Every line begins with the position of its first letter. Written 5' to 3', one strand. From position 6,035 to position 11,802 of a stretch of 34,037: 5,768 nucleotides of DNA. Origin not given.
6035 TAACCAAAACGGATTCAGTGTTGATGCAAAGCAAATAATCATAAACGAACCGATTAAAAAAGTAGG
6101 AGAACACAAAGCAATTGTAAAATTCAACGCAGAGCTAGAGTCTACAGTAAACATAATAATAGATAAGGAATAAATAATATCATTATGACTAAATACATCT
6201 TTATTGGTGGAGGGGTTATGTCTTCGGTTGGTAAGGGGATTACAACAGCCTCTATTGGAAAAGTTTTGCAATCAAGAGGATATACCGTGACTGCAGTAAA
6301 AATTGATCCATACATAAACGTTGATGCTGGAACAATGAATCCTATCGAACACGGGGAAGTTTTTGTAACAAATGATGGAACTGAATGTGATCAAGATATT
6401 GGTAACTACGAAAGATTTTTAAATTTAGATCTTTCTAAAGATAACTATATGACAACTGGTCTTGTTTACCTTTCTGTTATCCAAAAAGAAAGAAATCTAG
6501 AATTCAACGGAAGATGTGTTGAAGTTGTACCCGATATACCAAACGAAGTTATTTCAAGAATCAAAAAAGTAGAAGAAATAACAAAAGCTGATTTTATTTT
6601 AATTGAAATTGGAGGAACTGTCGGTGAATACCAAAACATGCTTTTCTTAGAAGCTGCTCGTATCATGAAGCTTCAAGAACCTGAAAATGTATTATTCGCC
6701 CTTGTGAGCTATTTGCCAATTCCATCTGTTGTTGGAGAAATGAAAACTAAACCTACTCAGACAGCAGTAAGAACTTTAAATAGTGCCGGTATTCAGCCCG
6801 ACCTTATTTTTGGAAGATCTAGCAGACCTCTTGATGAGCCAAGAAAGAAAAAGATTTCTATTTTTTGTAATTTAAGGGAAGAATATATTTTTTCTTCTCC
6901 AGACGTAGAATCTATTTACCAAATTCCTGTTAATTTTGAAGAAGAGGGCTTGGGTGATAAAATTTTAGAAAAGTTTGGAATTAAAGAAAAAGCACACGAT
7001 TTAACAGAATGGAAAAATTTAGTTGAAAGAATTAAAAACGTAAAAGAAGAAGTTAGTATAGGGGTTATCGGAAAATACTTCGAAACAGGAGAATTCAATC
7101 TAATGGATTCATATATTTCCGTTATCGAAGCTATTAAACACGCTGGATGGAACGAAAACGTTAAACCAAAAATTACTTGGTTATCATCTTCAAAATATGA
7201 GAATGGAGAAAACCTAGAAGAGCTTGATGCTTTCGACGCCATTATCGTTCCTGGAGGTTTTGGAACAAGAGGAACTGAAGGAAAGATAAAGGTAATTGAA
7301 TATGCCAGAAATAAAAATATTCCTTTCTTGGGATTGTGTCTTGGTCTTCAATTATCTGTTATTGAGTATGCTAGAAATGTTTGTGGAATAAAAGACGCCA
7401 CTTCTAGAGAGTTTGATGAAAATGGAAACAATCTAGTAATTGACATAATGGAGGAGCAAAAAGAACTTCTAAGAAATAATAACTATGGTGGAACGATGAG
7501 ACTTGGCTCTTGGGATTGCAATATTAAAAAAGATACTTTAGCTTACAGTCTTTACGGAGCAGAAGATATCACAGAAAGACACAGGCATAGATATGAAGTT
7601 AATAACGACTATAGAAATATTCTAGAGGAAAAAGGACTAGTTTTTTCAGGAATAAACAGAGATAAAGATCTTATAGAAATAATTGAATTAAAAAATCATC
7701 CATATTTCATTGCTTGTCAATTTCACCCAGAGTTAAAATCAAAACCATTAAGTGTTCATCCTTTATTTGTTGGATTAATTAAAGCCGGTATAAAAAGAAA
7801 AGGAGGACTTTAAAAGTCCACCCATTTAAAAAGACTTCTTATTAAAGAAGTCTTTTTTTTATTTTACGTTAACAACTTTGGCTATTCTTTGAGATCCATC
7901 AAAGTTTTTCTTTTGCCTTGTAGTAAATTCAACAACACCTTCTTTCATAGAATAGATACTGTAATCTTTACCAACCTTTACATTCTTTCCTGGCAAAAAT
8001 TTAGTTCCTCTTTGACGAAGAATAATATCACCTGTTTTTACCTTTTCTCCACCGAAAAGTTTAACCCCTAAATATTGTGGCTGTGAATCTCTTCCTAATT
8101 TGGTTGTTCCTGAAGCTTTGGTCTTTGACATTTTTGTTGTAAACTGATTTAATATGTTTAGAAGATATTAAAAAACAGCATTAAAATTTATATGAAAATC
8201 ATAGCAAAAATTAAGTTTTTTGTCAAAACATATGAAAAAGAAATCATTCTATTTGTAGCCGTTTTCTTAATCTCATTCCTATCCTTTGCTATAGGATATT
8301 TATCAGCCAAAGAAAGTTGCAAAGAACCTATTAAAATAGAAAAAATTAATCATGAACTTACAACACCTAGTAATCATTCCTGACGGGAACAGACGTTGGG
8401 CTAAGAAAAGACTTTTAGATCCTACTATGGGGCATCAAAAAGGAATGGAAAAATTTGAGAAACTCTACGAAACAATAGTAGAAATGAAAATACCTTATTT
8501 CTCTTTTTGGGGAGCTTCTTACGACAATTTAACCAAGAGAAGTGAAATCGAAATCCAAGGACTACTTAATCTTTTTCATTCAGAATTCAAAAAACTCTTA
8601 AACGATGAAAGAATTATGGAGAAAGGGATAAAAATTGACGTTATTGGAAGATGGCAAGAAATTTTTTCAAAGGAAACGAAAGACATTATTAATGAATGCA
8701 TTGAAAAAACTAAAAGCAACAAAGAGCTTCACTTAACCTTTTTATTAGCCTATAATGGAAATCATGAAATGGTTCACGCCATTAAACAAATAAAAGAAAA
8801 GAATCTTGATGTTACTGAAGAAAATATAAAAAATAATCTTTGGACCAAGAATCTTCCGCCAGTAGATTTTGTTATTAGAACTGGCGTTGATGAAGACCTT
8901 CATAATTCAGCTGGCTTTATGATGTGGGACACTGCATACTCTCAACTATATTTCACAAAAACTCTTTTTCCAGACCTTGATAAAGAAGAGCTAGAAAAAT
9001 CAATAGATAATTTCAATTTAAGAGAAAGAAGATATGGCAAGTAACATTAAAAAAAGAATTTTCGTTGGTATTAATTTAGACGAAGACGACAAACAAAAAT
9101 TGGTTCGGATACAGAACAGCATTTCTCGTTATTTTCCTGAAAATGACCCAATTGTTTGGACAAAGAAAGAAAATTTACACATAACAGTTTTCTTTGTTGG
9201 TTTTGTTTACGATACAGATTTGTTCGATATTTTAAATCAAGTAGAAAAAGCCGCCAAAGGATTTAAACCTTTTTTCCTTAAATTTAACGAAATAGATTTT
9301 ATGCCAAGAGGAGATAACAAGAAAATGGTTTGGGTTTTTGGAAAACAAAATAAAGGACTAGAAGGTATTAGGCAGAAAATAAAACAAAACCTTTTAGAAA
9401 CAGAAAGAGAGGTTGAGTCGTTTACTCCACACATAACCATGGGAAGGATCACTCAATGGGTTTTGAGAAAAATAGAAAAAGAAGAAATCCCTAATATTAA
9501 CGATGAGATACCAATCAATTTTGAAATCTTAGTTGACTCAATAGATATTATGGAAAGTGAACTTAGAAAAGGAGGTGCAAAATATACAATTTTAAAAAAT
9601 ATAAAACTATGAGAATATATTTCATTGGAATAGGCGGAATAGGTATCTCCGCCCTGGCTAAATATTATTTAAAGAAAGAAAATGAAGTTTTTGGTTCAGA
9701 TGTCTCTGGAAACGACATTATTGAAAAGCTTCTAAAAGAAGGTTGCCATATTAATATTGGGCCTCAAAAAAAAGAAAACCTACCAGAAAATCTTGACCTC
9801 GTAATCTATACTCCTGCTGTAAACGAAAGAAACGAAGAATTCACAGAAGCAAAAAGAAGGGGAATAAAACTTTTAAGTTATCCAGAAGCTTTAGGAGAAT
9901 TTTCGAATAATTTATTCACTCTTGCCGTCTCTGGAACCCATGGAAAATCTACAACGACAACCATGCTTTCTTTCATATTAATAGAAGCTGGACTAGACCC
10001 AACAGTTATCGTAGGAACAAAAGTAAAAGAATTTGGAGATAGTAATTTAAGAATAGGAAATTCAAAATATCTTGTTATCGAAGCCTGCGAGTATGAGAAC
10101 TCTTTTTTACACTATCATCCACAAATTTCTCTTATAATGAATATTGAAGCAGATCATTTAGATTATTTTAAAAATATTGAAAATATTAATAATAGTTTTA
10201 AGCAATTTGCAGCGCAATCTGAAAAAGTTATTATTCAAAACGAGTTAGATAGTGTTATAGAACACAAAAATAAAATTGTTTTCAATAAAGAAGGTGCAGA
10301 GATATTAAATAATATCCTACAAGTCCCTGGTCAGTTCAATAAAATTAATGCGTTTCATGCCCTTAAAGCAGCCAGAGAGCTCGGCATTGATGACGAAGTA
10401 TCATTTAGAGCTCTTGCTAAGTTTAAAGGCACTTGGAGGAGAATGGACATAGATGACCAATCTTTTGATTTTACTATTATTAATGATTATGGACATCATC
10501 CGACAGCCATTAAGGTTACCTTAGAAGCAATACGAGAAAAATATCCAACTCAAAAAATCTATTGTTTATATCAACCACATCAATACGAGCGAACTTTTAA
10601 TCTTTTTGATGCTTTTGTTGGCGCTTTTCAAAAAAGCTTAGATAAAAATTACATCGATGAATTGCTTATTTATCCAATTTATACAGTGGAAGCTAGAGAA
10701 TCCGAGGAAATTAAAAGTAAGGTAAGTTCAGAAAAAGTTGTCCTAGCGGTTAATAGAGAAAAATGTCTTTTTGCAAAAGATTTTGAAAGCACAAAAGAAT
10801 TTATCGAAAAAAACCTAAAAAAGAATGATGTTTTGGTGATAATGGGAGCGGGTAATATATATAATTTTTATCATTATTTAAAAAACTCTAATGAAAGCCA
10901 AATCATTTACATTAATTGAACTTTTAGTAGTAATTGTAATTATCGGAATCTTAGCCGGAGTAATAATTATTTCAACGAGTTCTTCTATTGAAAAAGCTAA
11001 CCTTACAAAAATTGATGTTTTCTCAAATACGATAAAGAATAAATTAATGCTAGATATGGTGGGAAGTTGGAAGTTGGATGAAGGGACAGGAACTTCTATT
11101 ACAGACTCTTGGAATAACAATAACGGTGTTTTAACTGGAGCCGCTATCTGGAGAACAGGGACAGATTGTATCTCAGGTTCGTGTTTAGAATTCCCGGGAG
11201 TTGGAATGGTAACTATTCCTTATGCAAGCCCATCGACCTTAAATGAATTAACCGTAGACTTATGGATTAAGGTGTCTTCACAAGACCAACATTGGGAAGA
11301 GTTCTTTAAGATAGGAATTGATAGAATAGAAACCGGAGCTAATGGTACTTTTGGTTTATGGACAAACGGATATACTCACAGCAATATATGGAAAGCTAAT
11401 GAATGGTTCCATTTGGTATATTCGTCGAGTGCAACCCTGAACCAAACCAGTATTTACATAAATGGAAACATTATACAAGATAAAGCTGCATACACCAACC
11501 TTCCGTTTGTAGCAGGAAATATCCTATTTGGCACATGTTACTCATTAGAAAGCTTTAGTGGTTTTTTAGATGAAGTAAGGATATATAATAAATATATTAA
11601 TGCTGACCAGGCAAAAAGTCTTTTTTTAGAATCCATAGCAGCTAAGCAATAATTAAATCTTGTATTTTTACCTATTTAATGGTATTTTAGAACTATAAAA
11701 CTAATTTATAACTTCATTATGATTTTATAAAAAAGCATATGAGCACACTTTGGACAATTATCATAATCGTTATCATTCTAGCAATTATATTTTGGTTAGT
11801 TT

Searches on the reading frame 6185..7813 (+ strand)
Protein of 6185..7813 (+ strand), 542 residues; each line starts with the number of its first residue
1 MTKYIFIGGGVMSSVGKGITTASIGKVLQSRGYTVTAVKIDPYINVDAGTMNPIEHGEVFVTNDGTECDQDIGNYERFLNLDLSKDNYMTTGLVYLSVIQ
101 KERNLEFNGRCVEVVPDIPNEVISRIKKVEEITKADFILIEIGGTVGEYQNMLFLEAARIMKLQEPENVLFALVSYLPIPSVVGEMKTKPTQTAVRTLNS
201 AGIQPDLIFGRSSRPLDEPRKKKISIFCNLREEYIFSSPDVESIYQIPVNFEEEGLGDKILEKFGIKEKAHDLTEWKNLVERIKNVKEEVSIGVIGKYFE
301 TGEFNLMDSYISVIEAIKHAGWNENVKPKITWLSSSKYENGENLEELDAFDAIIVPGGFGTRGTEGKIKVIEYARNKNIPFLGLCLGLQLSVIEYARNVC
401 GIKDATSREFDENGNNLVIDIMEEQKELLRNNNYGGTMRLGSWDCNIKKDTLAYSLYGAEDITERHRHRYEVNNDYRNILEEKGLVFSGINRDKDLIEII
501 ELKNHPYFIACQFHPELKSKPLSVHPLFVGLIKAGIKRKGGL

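Call 11: search_protein_families(library=pfam, proteins=[window:6185-7813:+], max_evalue=0.001)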
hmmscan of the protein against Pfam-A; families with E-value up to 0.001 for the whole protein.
window:6185-7813:+ (542 aa): 5 families
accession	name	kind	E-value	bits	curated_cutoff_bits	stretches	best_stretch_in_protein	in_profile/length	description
PF06418.20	CTP_synth_N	-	2.9e-104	348.6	26.1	1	3-265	1-264/265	CTP synthase N-terminus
PF00117.34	GATase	-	2e-37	129.1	22.8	1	306-533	2-189/190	Glutamine amidotransferase class-I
PF07722.19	Peptidase_C26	-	3e-07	30.9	20.5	1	367-516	94-219/219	Peptidase C26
PF01656.29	CbiA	-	2.1e-05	24.9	25.4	1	13-272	8-54/125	CobQ/CobB/MinD/ParA nucleotide binding domain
PF01174.25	SNO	-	3.3e-05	24.3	27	0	492-530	148-184/188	SNO glutamine amidotransferase family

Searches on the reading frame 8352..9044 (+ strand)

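Call 11: search_protein_families(library=pfam, proteins=[window:8352-9044:+], max_evalue=0.001)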
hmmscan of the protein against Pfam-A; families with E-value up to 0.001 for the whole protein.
window:8352-9044:+ (230 aa): 1 family
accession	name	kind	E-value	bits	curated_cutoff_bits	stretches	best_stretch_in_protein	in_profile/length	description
PF01255.24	Prenyltransf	-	5.1e-55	186.8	27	1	9-229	1-219/219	Putative undecaprenyl diphosphate synthase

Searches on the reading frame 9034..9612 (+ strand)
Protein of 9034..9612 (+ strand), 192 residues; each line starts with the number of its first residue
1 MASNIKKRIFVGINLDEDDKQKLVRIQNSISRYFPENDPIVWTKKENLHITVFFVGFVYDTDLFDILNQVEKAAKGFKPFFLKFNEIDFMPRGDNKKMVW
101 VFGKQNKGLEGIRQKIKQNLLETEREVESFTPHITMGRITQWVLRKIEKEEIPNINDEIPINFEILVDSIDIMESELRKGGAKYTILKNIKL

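Call 11: search_protein_families(library=pfam, proteins=[window:9034-9612:+], max_evalue=0.001)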
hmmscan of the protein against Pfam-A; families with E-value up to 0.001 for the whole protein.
window:9034-9612:+ (192 aa): 3 families
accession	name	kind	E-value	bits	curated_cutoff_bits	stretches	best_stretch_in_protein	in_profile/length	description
PF02834.22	LigT_PEase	-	1.7e-17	63.8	23.3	2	18-100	6-87/87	LigT like Phosphoesterase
PF13563.12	2_5_RNA_ligase2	-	5.7e-12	46.4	27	1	44-174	22-147/152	2'-5' RNA ligase superfamily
PF10469.15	AKAP7_NLS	-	8e-07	29.6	24.4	1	10-139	4-149/208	AKAP7 2'5' RNA ligase-like domain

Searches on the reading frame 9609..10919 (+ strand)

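Call 12: search_protein_families(library=pfam, proteins=[window:9609-10919:+], max_evalue=0.001)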
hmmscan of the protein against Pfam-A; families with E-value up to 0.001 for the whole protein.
window:9609-10919:+ (436 aa): 3 families
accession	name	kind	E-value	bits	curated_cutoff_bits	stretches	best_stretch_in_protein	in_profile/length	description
PF01225.30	Mur_ligase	-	1e-16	61.5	21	1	2-100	1-92/95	Mur ligase family, catalytic domain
PF08245.18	Mur_ligase_M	-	1.8e-12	48.1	24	1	107-219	1-130/200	Mur ligase middle domain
PF02875.26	Mur_ligase_C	-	4.6e-12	47.3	28.4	1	277-415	1-127/127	Mur ligase, glutamate ligase domain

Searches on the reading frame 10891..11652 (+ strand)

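Call 12: search_protein_families(library=pfam, proteins=[window:10891-11652:+], max_evalue=0.001)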
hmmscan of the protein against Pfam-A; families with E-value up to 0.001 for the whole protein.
window:10891-11652:+ (253 aa): 2 families
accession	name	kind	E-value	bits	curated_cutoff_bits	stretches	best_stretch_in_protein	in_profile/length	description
PF13385.13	Laminin_G_3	-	1.5e-14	54.8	27.6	1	107-240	7-149/151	Concanavalin A-like lectin/glucanases superfamily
PF07963.17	N_methyl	-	1.6e-06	27.9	21.2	1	2-25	3-26/27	Prokaryotic N-terminal methylation motif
